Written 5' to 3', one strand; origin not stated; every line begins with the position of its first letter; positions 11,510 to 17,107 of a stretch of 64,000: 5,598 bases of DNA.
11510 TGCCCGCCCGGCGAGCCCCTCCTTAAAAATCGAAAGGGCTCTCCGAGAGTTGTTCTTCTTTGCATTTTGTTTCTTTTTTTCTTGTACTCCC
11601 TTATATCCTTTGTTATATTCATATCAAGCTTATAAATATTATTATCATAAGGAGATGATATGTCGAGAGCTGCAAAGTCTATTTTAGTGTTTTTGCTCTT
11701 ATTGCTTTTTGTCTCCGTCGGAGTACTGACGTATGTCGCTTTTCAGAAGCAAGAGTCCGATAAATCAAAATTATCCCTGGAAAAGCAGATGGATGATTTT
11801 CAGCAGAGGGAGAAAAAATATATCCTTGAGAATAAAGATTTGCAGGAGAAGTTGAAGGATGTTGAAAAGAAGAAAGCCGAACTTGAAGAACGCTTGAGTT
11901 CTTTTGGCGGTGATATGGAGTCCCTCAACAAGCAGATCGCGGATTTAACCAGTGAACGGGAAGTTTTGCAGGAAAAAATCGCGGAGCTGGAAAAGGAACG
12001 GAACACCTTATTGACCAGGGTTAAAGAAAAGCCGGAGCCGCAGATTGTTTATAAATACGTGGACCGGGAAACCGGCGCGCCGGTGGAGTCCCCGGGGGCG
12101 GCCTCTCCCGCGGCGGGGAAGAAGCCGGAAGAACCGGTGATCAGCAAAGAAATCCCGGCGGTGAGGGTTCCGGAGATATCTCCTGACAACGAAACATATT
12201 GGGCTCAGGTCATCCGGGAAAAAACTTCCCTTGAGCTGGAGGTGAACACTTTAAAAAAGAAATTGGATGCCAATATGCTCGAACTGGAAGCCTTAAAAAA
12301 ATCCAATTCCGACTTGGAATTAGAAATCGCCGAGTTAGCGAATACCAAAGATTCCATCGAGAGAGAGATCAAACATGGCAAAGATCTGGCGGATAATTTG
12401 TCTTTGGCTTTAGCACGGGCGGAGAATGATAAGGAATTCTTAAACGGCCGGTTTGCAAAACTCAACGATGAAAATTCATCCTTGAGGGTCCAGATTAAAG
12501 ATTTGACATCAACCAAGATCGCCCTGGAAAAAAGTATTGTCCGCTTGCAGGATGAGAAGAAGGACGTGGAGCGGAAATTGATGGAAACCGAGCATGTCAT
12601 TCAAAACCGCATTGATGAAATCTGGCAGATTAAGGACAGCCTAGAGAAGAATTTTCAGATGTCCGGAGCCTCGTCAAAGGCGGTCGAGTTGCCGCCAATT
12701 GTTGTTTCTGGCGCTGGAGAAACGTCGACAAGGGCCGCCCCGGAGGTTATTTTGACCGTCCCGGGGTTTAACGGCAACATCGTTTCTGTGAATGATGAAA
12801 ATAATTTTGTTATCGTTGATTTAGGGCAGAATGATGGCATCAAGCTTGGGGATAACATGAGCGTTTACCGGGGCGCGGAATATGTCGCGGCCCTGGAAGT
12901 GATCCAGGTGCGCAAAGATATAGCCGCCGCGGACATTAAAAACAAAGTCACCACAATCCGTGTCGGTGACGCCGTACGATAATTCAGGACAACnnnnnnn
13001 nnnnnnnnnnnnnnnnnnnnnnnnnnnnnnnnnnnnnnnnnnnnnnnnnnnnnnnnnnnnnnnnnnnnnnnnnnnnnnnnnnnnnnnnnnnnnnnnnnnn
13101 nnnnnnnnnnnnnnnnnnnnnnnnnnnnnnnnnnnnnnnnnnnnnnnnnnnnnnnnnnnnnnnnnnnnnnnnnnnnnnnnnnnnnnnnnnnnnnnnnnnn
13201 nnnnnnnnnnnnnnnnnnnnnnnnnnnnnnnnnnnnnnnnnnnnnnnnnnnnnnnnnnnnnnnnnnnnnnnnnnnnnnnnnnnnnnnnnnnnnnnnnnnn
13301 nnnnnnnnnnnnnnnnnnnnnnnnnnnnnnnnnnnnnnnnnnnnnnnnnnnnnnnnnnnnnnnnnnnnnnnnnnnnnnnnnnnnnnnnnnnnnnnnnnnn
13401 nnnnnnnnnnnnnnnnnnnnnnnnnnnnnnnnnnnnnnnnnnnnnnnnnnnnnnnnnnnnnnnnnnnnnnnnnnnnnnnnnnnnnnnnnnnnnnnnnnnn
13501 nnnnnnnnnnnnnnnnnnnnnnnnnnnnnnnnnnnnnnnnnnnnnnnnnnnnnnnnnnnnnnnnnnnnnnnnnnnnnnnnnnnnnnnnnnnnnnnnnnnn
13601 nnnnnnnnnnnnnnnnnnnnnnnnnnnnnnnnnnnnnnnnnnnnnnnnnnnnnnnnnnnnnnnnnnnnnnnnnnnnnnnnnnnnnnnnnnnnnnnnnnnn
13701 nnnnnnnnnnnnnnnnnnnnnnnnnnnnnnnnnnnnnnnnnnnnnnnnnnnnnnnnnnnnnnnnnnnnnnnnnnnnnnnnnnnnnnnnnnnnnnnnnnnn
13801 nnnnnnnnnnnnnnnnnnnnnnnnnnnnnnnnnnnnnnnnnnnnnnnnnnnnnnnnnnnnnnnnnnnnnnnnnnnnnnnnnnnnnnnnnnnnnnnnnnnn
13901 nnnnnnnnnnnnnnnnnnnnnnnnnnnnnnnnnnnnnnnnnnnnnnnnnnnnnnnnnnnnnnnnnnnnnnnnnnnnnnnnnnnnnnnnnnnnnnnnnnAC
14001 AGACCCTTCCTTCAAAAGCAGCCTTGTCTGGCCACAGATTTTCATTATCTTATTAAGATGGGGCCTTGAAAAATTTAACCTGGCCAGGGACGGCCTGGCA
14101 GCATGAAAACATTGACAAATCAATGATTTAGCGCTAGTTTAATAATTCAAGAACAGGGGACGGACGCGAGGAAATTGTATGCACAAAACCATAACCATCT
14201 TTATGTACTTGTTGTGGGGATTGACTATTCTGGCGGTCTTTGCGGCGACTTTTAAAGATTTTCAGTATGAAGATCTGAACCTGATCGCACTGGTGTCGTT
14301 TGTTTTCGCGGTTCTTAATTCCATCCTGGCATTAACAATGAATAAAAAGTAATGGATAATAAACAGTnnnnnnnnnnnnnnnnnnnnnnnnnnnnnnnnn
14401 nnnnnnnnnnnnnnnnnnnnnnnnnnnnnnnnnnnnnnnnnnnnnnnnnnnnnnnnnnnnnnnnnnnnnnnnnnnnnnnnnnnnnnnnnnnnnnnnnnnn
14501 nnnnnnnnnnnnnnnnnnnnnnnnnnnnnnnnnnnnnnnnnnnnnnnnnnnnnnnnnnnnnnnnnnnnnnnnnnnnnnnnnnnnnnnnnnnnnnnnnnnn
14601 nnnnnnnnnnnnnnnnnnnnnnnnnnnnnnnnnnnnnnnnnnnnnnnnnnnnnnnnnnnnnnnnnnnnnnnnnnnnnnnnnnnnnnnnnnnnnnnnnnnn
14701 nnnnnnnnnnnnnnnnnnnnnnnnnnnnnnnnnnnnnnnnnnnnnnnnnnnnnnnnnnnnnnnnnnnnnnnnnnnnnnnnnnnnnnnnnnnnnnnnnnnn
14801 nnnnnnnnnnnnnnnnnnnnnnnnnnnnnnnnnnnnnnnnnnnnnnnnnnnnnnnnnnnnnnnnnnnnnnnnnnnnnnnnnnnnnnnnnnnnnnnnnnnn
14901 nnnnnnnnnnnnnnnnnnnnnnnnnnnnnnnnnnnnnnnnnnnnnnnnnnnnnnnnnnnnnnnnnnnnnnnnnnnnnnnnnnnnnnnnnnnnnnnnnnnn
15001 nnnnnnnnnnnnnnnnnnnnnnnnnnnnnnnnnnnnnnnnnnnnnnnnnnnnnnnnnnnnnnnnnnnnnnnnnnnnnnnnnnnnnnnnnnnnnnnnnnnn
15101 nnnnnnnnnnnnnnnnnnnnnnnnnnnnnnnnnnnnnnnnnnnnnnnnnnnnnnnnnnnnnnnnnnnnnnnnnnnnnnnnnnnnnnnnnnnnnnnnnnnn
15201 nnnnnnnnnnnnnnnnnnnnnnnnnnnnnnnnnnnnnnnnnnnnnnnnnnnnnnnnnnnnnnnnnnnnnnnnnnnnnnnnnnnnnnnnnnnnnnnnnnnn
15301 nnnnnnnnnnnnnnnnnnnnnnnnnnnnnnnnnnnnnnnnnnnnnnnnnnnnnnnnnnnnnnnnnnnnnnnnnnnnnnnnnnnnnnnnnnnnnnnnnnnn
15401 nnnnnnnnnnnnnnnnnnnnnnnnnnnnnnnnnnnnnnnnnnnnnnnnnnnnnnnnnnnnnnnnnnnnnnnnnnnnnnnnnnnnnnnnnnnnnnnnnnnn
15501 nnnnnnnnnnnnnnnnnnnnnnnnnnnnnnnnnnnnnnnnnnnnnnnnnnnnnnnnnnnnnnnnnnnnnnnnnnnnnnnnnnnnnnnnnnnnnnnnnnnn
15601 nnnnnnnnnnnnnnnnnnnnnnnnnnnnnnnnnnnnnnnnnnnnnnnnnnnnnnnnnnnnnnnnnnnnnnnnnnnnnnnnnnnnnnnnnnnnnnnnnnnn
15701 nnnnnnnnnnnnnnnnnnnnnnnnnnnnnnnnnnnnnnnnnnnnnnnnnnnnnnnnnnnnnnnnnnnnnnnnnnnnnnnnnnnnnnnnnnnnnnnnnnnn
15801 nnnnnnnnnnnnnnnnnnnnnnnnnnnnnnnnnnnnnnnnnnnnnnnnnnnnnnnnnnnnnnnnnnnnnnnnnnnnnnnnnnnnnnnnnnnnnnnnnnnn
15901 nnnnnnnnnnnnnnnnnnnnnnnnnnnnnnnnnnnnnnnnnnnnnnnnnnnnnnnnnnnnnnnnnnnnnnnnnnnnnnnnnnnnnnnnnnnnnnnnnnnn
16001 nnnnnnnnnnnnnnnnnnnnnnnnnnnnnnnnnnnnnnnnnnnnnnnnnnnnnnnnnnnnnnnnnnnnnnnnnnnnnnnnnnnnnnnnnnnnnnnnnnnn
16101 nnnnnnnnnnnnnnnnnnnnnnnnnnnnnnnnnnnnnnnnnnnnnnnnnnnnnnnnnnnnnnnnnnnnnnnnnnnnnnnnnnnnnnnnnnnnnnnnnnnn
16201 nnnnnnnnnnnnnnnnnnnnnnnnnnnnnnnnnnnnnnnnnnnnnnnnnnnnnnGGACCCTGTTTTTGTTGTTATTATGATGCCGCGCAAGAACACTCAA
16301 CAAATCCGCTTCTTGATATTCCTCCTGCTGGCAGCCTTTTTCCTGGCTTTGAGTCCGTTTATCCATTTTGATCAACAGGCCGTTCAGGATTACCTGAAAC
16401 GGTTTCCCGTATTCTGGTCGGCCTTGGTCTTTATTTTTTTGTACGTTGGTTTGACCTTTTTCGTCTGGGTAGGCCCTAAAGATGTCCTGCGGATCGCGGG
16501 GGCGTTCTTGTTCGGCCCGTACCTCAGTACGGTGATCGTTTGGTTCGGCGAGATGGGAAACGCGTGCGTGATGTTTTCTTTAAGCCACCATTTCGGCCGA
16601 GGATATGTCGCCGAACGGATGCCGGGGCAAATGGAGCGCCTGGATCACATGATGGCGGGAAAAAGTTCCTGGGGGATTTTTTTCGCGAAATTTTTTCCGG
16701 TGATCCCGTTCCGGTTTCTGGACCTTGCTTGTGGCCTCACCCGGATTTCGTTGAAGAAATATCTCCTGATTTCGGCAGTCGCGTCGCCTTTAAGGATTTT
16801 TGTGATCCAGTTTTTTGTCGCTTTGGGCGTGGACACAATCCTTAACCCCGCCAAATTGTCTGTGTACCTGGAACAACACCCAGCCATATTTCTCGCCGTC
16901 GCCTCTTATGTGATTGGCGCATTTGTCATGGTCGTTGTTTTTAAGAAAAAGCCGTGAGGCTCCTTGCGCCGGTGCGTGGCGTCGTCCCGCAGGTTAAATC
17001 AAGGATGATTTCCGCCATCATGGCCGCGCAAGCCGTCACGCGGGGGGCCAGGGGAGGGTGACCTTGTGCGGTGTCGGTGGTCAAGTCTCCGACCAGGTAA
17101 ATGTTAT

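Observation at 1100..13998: Candidate glucan/oligosaccharide utilisation locus assembled from a GH94 phosphorylase, an ATPase-less ABC importer, a GH72-like enzyme, Trp-module and CBM-like proteins, and a LacI regulator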

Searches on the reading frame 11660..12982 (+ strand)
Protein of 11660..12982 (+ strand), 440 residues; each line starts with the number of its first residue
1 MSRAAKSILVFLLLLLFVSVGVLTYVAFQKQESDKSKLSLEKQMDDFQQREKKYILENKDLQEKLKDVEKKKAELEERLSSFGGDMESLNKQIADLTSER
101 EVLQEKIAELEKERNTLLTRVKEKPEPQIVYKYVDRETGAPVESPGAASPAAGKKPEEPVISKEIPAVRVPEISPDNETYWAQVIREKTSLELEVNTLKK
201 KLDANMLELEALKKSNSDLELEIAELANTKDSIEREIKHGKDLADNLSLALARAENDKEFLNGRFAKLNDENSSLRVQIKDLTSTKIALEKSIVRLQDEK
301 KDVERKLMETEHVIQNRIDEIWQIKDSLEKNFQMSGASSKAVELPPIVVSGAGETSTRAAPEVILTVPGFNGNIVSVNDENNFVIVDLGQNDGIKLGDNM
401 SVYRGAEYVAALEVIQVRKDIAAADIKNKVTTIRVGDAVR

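Call 3: search_protein_families(library=pfam, proteins=[window:11660-12982:+], max_evalue=0.01)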
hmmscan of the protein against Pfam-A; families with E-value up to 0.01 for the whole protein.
window:11660-12982:+ (440 aa): 10 families
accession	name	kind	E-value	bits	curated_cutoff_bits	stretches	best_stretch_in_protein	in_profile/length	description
PF11932.13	DUF3450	-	4.1e-07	30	32.6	1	14-104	6-99/241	Protein of unknown function (DUF3450)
PF00038.26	Filament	-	2.5e-05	24.5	40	1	57-237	26-144/313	Intermediate filament protein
PF10473.14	CENP-F_leu_zip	-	4.5e-05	24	34.5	1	39-124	28-113/140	Leucine-rich repeats of kinetochore protein Cenp-F/LEK1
PF05911.16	FPP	-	0.0005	18.9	40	1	182-302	702-822/871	Filament-like plant protein, long coiled-coil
PF13851.11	GAS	-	0.0016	18.3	32.3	1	31-123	36-131/200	Growth-arrest specific micro-tubule binding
PF16538.11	FlgT_C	-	0.0017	19.2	27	0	382-415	2-35/77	Flagellar assembly protein T, C-terminal domain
PF04977.20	DivIC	-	0.0045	17.2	28.9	0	196-238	20-62/80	Septum formation initiator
PF11770.13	GAPT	-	0.0049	17.1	21.1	0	4-63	10-66/156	GRB2-binding adapter (GAPT)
PF17675.6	APG6_N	-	0.0052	17.7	45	0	24-121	27-125/132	Apg6 coiled-coil region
PF01576.24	Myosin_tail_1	-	0.0082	14.5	38.1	0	48-125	179-256/1081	Myosin tail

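Call 8: search_protein_families(library=ncbifam, proteins=[window:11660-12982:+], max_evalue=0.01)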
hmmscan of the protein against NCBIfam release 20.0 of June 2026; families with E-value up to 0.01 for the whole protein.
window:11660-12982:+ (440 aa): 13 families
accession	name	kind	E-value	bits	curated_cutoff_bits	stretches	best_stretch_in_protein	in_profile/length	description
TIGR04523.1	Mplasa_alph_rch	subfamily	6.1e-13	47.6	270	2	186-331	349-494/745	helix-rich protein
TIGR02168.1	SMC_prok_B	equivalog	1e-09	36.8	567.35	2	183-328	781-926/1181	chromosome segregation protein SMC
TIGR02169.1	SMC_prok_A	equivalog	1e-08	33.4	729.4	2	31-124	284-377/1165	chromosome segregation protein SMC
NF045487.1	ASRP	equivalog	3.1e-07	29.4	300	2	194-330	311-447/593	archaea-specific SMC-related protein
TIGR04211.1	SH3_and_anchor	equivalog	4.3e-05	23.2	65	1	39-123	70-157/198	TIGR04211 family SH3 domain-containing protein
NF005411.0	PRK06975.1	equivalog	0.00019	19.9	414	1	4-104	324-422/660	fused uroporphyrinogen-III synthase HemD/membrane protein HemX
NF038218.1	IcmG_DotF_IVB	equivalog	0.00064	19.5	200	1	41-125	104-179/266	type IVB secretion system protein IcmG/DotF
NF009107.0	PRK12452.1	equivalog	0.001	17.9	787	1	3-105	53-154/509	cardiolipin synthase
NF040788.1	S-lay_SlaB_Mtsph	equivalog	0.003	16.5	700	0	60-122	319-381/416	S-layer protein SlaB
NF033930.1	pneumo_PspA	exception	0.003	16.3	850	0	33-161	264-387/659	pneumococcal surface protein A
NF003034.1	PRK03918.1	equivalog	0.0038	15.2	700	0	35-119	200-419/878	DNA double-strand break repair ATPase Rad50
NF041035.1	Rad50_Halo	equivalog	0.0049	15.3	1000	0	37-124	215-298/883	DNA double-strand break repair ATPase Rad50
NF047408.1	SA0632_fam_LP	equivalog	0.0085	15.7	70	0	87-123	25-61/68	SA0632 family lipoprotein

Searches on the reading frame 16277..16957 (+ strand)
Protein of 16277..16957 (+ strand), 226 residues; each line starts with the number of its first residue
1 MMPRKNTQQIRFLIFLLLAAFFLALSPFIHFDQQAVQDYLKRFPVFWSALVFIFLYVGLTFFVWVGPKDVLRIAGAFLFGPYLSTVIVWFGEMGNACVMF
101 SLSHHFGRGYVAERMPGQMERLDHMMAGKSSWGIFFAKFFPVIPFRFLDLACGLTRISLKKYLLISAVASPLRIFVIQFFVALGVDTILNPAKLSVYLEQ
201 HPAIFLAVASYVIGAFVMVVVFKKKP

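Call 9: search_protein_families(library=pfam, proteins=[window:16277-16957:+], max_evalue=0.001)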
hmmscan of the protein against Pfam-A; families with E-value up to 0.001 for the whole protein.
window:16277-16957:+ (226 aa): 1 family
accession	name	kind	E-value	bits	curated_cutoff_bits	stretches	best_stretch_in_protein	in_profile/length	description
PF09335.16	VTT_dom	-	3.1e-17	63.6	33.9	1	67-182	2-122/123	VTT domain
